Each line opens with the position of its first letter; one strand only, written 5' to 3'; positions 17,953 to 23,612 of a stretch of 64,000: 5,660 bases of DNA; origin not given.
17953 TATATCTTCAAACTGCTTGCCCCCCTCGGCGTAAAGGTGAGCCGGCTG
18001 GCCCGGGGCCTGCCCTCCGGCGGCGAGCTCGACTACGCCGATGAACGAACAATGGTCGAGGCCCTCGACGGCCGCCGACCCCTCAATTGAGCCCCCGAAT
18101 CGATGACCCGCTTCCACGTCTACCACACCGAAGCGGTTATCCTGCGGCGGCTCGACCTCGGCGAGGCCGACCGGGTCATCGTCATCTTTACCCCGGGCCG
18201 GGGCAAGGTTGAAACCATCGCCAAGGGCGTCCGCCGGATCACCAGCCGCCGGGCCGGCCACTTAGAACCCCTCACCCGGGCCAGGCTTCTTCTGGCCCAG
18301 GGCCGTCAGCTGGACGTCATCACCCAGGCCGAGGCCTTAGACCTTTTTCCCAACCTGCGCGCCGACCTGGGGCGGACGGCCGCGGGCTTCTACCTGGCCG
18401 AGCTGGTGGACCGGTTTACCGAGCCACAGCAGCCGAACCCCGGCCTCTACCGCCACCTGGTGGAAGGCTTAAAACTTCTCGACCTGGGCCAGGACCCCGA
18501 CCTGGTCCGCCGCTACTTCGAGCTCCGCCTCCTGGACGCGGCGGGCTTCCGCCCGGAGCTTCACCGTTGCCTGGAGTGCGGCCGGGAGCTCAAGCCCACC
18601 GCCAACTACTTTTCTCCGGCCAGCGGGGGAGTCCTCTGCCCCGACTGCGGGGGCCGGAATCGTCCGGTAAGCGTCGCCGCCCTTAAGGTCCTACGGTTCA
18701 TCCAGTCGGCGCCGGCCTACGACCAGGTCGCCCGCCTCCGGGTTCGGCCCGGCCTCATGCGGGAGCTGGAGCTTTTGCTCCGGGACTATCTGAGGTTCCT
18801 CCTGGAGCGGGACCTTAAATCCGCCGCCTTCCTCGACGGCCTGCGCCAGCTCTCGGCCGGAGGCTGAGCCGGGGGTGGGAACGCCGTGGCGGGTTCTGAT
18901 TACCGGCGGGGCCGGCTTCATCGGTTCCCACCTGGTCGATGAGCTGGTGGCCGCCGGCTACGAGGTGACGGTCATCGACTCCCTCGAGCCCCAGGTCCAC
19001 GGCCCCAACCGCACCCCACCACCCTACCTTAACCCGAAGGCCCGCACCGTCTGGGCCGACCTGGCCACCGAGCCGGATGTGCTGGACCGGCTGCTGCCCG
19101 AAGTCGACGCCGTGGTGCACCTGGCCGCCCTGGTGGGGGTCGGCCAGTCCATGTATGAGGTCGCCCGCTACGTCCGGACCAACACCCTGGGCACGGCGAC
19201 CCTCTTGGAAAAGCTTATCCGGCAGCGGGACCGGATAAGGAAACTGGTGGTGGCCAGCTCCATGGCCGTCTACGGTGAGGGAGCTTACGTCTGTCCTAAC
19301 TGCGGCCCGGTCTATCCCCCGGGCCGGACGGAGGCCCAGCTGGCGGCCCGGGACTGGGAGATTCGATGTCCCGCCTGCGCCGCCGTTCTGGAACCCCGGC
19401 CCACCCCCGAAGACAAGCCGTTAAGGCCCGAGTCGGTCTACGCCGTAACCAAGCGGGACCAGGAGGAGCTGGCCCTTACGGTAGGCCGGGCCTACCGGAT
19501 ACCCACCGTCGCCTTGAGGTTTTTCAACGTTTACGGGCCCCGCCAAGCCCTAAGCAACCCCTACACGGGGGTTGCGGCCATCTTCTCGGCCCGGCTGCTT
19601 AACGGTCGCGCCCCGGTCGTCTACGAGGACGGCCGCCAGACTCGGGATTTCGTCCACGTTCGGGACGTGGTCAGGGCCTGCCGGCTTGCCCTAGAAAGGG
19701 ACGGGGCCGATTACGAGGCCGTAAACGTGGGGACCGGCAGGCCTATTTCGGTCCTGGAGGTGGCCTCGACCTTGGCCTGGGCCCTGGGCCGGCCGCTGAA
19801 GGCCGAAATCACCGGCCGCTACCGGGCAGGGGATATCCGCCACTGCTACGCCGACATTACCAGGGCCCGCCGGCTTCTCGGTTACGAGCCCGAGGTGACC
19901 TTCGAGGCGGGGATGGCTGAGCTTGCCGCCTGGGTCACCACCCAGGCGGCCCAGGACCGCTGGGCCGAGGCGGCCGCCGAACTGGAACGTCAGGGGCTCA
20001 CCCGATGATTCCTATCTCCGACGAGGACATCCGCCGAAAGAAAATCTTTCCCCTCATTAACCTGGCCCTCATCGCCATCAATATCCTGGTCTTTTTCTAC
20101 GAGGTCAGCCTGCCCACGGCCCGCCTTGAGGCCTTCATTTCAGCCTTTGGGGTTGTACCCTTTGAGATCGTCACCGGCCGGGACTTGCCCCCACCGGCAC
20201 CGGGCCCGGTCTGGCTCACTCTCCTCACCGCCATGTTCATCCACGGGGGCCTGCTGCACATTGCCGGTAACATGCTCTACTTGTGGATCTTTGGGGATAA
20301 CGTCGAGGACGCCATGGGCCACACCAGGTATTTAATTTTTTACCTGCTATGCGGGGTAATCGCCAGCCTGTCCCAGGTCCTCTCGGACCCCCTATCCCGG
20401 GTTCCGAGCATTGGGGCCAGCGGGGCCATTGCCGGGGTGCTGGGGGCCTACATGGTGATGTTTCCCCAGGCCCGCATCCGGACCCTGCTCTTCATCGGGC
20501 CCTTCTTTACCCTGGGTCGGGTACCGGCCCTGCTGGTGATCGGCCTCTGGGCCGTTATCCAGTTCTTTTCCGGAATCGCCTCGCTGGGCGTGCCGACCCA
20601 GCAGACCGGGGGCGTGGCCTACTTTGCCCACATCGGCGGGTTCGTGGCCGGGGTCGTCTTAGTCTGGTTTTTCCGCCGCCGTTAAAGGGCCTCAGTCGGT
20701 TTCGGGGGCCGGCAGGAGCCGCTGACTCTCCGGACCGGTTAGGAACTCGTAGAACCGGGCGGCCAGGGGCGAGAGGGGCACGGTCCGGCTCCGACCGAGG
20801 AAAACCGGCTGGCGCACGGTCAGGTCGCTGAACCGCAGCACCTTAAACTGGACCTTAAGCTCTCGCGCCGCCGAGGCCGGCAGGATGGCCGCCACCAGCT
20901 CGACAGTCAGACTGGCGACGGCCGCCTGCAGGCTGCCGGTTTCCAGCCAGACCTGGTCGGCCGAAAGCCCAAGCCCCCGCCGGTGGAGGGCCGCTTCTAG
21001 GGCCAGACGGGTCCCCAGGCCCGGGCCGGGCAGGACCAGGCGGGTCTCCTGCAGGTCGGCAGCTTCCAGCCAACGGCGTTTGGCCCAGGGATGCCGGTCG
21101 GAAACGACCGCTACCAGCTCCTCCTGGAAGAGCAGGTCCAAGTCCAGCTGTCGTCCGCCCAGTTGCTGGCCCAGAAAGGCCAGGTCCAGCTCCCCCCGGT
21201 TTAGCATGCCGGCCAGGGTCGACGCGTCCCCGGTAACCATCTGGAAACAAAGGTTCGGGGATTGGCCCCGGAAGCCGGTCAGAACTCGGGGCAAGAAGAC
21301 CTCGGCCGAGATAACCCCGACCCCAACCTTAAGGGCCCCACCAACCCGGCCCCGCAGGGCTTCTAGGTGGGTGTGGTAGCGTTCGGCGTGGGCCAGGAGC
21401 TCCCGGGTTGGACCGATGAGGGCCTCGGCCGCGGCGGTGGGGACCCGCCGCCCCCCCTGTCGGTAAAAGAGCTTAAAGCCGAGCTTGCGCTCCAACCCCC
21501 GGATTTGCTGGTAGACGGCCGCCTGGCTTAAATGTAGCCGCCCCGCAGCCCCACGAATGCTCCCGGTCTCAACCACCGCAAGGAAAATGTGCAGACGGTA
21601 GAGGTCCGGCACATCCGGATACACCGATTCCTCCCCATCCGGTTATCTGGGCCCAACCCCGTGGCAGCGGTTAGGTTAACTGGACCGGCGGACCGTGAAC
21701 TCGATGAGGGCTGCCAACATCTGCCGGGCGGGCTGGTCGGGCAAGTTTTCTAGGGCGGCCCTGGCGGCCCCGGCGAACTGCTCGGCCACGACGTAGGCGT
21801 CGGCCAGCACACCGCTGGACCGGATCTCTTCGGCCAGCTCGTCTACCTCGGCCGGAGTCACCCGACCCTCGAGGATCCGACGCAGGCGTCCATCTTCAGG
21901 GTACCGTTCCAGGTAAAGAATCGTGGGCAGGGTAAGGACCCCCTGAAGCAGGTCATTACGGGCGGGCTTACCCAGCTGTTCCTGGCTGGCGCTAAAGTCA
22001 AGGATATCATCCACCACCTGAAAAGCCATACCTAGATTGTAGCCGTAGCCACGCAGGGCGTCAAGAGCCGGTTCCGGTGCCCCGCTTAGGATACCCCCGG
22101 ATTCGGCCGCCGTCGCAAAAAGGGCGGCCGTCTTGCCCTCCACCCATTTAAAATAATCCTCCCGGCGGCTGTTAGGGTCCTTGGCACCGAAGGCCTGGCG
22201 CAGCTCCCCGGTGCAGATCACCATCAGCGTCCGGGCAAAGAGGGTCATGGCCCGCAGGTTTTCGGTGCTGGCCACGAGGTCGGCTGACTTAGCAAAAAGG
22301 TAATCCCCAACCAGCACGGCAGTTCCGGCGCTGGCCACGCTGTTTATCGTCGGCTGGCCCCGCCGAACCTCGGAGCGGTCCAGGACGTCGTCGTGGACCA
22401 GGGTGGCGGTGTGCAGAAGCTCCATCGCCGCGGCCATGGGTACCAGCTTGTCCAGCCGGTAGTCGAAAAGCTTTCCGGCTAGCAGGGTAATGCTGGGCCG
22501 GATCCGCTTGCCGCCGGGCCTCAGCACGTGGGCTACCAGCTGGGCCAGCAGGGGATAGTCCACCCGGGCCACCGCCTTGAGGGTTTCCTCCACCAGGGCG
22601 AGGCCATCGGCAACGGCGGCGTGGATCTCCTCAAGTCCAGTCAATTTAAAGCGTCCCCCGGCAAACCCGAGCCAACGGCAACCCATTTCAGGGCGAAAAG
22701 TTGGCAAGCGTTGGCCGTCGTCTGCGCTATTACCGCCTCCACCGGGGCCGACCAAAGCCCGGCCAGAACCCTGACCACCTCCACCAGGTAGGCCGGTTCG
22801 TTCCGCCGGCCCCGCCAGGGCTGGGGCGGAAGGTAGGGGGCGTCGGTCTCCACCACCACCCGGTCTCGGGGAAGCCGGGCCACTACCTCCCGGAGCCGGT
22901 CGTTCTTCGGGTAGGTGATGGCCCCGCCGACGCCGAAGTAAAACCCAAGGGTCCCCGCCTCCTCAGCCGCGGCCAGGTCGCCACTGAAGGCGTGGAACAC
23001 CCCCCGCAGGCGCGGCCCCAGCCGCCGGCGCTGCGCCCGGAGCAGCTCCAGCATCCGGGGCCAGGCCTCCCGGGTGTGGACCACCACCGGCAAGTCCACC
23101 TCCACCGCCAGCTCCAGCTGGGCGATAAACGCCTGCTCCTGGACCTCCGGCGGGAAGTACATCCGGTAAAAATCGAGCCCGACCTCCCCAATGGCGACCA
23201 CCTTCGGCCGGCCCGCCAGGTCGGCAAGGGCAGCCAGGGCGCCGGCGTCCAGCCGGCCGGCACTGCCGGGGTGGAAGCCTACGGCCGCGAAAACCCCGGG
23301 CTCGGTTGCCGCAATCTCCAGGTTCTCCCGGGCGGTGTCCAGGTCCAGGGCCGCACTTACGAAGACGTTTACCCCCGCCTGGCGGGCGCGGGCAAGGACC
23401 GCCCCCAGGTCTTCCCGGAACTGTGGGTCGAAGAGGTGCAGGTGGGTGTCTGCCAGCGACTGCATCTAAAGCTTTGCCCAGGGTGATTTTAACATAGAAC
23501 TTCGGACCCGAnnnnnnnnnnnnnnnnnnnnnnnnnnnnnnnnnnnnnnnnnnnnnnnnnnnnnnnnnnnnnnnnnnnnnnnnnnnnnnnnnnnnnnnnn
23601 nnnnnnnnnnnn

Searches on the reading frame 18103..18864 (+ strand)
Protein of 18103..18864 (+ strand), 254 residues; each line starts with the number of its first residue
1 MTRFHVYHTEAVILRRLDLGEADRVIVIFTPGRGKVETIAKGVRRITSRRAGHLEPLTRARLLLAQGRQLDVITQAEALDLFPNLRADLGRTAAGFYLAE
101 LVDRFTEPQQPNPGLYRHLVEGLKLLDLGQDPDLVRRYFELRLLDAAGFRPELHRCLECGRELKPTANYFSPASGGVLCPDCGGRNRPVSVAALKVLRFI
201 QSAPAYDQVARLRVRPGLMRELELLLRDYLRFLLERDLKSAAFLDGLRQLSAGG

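Call 11: search_protein_families(library=pfam, proteins=[window:18103-18864:+], max_evalue=0.001)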
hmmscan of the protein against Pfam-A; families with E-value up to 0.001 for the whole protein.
window:18103-18864:+ (254 aa): 2 families
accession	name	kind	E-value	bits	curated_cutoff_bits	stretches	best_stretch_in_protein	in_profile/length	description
PF02565.21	RecO_C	-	1.4e-35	122.8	22.1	1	86-240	1-155/157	Recombination protein O C terminal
PF11967.14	RecO_N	-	3e-19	69.3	27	1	6-82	3-80/80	Recombination protein O N terminal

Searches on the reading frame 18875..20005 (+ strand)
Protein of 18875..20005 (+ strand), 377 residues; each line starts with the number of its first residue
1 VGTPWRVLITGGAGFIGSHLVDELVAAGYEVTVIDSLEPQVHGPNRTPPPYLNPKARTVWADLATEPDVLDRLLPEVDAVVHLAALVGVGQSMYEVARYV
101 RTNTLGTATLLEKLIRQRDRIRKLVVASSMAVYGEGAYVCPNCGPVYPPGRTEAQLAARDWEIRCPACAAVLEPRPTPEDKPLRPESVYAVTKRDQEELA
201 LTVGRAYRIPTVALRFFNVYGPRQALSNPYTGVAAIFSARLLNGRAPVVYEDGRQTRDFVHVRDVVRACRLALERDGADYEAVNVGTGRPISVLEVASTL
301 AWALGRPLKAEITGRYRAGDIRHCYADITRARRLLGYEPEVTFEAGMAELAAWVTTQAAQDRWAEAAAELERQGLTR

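Call 11: search_protein_families(library=pfam, proteins=[window:18875-20005:+], max_evalue=0.001)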
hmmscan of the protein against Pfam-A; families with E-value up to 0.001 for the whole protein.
window:18875-20005:+ (377 aa): 9 families
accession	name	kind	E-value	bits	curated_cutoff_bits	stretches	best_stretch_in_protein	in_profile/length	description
PF01370.27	Epimerase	-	1.3e-52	179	20.9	2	177-286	127-240/240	NAD dependent epimerase/dehydratase family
PF16363.11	GDP_Man_Dehyd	-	2e-49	169.3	27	2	175-349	139-331/332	GDP-mannose 4,6 dehydratase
PF01073.25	3Beta_HSD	-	7.5e-17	61.7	22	1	8-135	1-122/280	3-beta hydroxysteroid dehydrogenase/isomerase family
PF07993.18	NAD_binding_4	-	1.2e-11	44.7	20.1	1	63-237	75-219/258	Male sterility protein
PF02719.21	Polysacc_synt_2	-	1.9e-11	44.2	20.2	1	7-128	1-127/293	Polysaccharide biosynthesis protein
PF04321.23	RmlD_sub_bind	-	4.2e-05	23.2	27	0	6-112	2-87/287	RmlD substrate binding domain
PF13460.12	NAD_binding_10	-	4.5e-05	23.8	27.2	1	11-135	1-104/184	NAD(P)H-binding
PF03435.24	Sacchrp_dh_NADP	-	0.00017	22.3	25.1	1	8-107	2-98/129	Saccharopine dehydrogenase NADP binding domain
PF08271.17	Zn_Ribbon_TF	-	0.00033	20.6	29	0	133-146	15-28/43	TFIIB zinc-binding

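Call 58: search_protein_families(library=ncbifam, proteins=[window:18875-20005:+], max_evalue=0.00001)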
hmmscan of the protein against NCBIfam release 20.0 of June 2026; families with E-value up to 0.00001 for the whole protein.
window:18875-20005:+ (377 aa): 24 families
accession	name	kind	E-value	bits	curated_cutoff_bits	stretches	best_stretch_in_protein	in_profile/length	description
TIGR01179.1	galE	equivalog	8.3e-45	153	262.3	2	6-136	1-128/332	UDP-glucose 4-epimerase GalE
TIGR01181.1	dTDP_gluc_dehyt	equivalog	4.5e-40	137.7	365.1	2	178-358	140-315/321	dTDP-glucose 4,6-dehydratase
TIGR04180.1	EDH_00030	hypoth_equivalog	1.5e-37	129.3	475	2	176-341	132-296/297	NAD-dependent 4,6-dehydratase LegB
TIGR02197.1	heptose_epim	equivalog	2.6e-29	102.4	274.6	2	180-355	129-314/316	ADP-glyceromanno-heptose 6-epimerase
NF011728.1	PRK15181.1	equivalog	3.8e-25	88.6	760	1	178-354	154-337/348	Vi polysaccharide biosynthesis UDP-N-acetylglucosaminuronic acid C-4 epimerase TviC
NF007956.0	PRK10675.1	subfamily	2.7e-23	82.6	394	2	6-137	2-132/338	UDP-glucose 4-epimerase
NF007490.0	PRK10084.1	subfamily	1.5e-20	73.5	649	2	180-357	158-337/361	dTDP-glucose 4,6-dehydratase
NF007582.0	PRK10217.1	equivalog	1.5e-19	70.3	698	2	179-359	150-336/355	dTDP-glucose 4,6-dehydratase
NF043036.1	ErythonDh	equivalog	7.7e-16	58.2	325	1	6-135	2-131/321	D-erythronate dehydrogenase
NF042422.1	oxyalk_red_OleD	equivalog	1.7e-14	53.9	580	1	6-133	2-114/329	2-alkyl-3-oxoalkanoate reductase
NF008360.0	PRK11150.1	equivalog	2.8e-14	53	452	1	187-355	138-307/310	ADP-glyceromanno-heptose 6-epimerase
TIGR01777.1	yfcH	hypoth_equivalog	9.8e-14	51.6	207.35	1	7-135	1-118/292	TIGR01777 family oxidoreductase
NF058621.1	DiazavRedAvaA7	equivalog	9.4e-13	48.4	400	0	184-305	136-249/304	3-diazoavenalumate denitrifying reductase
NF047922.1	GDPFucSynFcl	equivalog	3.3e-11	43.2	500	1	188-357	133-304/308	GDP-L-fucose synthase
TIGR03466.1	HpnA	hypoth_equivalog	1.7e-10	40.3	367.65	1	6-134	2-118/327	hopanoid-associated sugar epimerase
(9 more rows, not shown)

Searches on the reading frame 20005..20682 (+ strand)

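Call 11: search_protein_families(library=pfam, proteins=[window:20005-20682:+], max_evalue=0.001)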
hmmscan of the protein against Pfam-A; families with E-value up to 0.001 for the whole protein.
window:20005-20682:+ (226 aa): 2 families
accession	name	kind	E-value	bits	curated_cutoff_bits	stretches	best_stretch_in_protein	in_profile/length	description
PF01694.28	Rhomboid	-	1.7e-37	129.2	22.6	1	70-225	4-142/143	Rhomboid domain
PF08551.15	DUF1751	-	1.9e-05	25.6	22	1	71-126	9-64/99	Eukaryotic integral membrane protein (DUF1751)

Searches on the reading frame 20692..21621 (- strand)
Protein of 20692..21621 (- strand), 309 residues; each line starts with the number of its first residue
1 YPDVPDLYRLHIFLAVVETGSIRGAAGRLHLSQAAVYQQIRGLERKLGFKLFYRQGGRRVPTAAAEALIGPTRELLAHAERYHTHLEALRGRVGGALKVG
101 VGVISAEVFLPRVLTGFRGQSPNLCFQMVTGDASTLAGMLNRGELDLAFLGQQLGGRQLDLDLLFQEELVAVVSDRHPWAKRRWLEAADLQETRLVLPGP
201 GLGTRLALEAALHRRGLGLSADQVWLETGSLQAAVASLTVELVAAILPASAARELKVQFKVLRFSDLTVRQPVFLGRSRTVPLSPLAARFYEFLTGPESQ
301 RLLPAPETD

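Call 11: search_protein_families(library=pfam, proteins=[window:20692-21621:-], max_evalue=0.001)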
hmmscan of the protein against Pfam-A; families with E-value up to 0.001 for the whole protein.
window:20692-21621:- (309 aa): 2 families
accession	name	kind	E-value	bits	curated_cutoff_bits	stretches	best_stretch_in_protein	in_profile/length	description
PF03466.25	LysR_substrate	-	1.5e-34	119.7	28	1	91-294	2-204/209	LysR substrate binding domain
PF00126.33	HTH_1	-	3.1e-19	69.1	26.6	1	9-66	3-60/60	Bacterial regulatory helix-turn-helix protein, lysR family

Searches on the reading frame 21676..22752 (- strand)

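Call 11: search_protein_families(library=pfam, proteins=[window:21676-22752:-], max_evalue=0.001)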
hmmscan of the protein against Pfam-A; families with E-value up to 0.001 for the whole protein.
window:21676-22752:- (358 aa): 1 family
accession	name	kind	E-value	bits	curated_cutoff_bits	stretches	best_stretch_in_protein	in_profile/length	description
PF00348.22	polyprenyl_synt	-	4.4e-66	223.1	27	1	68-308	3-249/251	Polyprenyl synthetase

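Call 58: search_protein_families(library=ncbifam, proteins=[window:21676-22752:-], max_evalue=0.00001)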
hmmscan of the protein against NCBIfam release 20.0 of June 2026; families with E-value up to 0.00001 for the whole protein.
window:21676-22752:- (358 aa): 16 families
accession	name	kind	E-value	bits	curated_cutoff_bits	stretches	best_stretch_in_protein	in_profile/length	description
TIGR02748.1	GerC3_HepT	equivalog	7.4e-75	252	456.55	1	40-357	2-318/319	heptaprenyl diphosphate synthase component II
TIGR02749.1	prenyl_cyano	equivalog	3.9e-68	229.9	383.2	1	40-356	3-320/322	solanesyl diphosphate synthase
NF008140.0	PRK10888.1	equivalog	1.8e-63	214.8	412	1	40-357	3-322/323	octaprenyl diphosphate synthase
NF042417.1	NPPPS_Mycobact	equivalog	1.1e-61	208.8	600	1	42-356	17-333/335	nonaprenyl/(2E,6E)-farnesyl/geranylgeranyl diphosphat synthase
NF040698.1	IdsA_Meth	equivalog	2.7e-56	191.1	468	1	59-357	20-327/328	short chain isoprenyl diphosphate synthase IdsA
NF045628.1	HxpDPsynlarge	equivalog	5.3e-55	186.6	500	1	52-356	6-309/311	hexaprenyl-diphosphate synthase large subunit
NF041169.1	f2_encap_cargo4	exception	3e-54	184.5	450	1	55-357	24-333/334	family 2 encapsulin nanocompartment cargo protein polyprenyl transferase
NF041003.1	GGPP_syn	equivalog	3.6e-52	177.5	500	1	52-356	11-324/326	geranylgeranyl diphosphate synthase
NF040789.2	gerfarn_diphsyn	equivalog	6.1e-41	140.7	560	1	41-357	5-344/345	geranylfarnesyl diphosphate synthase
NF045549.1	GGPPsyn_IdsB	equivalog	3.9e-38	131.4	475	1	80-357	64-345/346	geranylgeranyl diphosphate synthase IdsB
NF045485.1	FPPsyn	subfamily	4.7e-37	127.7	275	1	68-283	24-250/288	farnesyl diphosphate synthase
NF040627.1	GFPS_Meth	equivalog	2.3e-35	122.4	600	1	59-256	18-213/285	geranylfarnesyl diphosphate synthase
NF045685.1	GGPPSynCrtE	equivalog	2.4e-35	122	460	1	51-283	11-255/293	geranylgeranyl diphosphate synthase CrtE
NF007877.0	PRK10581.1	equivalog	3.3e-21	75.7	321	1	80-284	43-259/299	(2E,6E)-farnesyl diphosphate synthase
NF042416.1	GFPPS_Mycobact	equivalog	5.8e-20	71.6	600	2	68-138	30-102/350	bifunctional (2E,6E)-farnesyl/geranyl diphosphate synthase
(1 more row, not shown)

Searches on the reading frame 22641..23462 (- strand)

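Call 11: search_protein_families(library=pfam, proteins=[window:22641-23462:-], max_evalue=0.001)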
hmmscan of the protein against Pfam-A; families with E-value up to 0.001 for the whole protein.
window:22641-23462:- (273 aa): 1 family
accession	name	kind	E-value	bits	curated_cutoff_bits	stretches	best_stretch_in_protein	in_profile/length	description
PF01026.27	TatD_DNase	-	4.2e-75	252.9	27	1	5-256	2-252/253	TatD related DNase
